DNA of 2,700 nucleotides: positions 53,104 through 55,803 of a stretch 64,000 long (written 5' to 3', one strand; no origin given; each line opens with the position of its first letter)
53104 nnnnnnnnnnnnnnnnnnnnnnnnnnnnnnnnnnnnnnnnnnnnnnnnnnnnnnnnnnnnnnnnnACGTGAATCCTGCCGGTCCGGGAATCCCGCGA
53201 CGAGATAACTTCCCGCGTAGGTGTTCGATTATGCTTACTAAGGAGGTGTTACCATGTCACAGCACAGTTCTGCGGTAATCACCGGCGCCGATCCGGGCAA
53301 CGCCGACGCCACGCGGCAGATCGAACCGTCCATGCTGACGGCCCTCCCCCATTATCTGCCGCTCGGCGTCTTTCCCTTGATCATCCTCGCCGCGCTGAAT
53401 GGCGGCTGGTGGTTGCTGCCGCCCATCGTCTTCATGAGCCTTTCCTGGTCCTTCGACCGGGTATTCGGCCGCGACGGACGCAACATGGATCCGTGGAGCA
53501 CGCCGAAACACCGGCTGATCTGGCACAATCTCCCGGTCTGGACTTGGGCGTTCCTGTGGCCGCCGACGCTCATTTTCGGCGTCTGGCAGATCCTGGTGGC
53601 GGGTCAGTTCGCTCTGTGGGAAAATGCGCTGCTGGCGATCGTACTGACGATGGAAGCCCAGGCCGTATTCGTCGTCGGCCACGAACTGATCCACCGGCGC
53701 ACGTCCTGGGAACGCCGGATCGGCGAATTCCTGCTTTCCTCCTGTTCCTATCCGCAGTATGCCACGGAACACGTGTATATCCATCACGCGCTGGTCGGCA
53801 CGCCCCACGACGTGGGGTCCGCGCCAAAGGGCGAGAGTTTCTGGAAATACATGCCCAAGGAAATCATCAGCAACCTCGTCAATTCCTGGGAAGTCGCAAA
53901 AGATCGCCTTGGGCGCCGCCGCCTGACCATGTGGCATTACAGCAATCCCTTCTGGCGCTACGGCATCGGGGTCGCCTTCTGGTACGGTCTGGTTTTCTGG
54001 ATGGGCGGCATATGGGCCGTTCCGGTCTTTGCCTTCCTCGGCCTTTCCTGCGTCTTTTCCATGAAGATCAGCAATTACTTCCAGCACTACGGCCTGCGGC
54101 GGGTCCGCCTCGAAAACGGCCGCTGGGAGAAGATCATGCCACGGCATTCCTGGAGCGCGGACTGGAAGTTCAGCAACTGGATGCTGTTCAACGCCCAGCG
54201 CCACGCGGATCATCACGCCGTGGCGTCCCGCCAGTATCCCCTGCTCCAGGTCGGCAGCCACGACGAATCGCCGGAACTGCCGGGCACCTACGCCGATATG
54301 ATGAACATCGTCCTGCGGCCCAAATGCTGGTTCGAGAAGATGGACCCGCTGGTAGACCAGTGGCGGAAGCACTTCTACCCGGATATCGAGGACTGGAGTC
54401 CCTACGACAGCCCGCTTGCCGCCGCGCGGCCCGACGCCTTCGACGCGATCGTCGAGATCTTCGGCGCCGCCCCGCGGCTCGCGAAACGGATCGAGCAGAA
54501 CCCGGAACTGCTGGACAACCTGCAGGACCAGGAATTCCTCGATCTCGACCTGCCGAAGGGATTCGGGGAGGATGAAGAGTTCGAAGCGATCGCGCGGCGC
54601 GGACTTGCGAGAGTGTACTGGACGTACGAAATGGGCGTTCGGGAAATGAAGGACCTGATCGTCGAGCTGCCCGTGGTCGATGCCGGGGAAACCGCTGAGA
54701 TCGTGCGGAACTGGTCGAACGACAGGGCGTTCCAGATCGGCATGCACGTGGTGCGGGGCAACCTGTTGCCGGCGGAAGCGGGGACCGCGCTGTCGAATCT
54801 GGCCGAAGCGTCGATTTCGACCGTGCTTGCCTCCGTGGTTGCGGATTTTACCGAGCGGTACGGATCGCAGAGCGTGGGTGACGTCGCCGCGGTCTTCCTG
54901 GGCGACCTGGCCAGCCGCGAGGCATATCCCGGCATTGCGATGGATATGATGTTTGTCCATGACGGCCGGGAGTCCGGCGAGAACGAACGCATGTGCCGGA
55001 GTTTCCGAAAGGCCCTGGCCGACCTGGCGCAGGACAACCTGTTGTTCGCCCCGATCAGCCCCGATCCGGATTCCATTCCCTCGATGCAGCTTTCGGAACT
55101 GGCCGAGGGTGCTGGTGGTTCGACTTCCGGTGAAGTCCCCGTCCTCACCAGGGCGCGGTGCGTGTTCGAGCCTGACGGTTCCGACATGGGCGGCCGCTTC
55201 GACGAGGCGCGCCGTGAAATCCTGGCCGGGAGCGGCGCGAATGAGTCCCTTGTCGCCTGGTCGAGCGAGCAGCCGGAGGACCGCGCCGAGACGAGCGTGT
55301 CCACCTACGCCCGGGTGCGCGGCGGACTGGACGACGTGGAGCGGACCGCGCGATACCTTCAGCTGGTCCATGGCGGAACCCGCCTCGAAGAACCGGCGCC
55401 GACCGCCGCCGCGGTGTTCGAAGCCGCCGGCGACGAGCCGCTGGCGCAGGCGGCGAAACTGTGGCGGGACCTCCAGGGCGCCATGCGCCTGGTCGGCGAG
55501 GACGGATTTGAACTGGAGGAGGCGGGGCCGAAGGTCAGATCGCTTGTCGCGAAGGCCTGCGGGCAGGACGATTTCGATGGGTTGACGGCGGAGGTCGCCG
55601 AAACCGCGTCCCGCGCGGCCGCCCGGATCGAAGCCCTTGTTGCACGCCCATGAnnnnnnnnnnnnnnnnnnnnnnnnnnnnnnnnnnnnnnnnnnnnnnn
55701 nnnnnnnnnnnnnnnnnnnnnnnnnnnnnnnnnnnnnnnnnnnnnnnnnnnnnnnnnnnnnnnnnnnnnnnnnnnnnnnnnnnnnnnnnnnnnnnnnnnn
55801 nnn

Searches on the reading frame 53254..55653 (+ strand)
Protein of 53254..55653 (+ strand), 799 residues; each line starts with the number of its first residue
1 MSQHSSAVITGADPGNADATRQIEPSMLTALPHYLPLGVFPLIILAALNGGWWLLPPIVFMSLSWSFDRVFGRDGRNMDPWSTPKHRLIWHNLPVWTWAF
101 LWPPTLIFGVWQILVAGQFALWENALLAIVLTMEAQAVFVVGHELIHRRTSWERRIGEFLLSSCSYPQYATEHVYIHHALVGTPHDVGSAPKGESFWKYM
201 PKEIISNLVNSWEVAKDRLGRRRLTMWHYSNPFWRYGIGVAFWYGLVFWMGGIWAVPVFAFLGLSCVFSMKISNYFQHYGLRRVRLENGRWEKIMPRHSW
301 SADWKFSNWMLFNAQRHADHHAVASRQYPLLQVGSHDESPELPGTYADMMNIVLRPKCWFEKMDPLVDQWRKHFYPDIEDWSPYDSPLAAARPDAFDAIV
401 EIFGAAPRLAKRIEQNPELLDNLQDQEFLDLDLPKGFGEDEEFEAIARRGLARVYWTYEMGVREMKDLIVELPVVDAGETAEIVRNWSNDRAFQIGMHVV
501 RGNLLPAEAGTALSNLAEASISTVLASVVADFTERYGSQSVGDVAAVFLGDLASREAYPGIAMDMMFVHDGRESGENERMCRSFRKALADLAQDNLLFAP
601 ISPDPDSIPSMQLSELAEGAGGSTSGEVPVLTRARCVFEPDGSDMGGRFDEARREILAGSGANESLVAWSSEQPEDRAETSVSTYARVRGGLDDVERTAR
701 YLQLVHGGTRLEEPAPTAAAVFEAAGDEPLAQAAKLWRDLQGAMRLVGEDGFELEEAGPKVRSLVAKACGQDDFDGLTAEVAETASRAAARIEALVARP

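Call 3: search_protein_families(library=pfam, proteins=[window:53254-55653:+], max_evalue=0.1)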
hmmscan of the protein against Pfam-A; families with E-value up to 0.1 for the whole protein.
window:53254-55653:+ (799 aa): 3 families
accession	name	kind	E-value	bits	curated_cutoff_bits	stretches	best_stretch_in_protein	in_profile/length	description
PF00487.30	FA_desaturase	-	1.4e-25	91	29.7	1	121-343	2-243/253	Fatty acid desaturase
PF03710.21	GlnE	-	5e-06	26.5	24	1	398-576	3-165/252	Glutamate-ammonia ligase adenylyltransferase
PF10003.15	DUF2244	-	0.052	13.7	27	1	239-289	21-71/138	Integral membrane protein (DUF2244)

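Call 4: search_protein_families(library=ncbifam, proteins=[window:53254-55653:+], max_evalue=0.1)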
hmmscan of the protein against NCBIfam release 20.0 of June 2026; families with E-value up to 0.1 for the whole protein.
window:53254-55653:+ (799 aa): 3 families
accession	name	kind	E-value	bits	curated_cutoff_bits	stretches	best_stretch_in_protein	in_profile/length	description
NF010706.0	PRK14108.1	equivalog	1.5e-24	85.8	724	3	480-572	638-730/986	bifunctional [glutamine synthetase] adenylyltransferase/[glutamine synthetase]-adenylyl-L-tyrosine phosphorylase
NF008292.0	PRK11072.1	equivalog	2e-07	29.5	487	1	391-580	548-723/946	bifunctional [glutamate--ammonia ligase]-adenylyl-L-tyrosine phosphorylase/[glutamate--ammonia-ligase] adenylyltransferase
NF010707.0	PRK14109.1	equivalog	5.9e-07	27.9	625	1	477-604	658-782/1010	bifunctional [glutamine synthetase] adenylyltransferase/[glutamine synthetase]-adenylyl-L-tyrosine phosphorylase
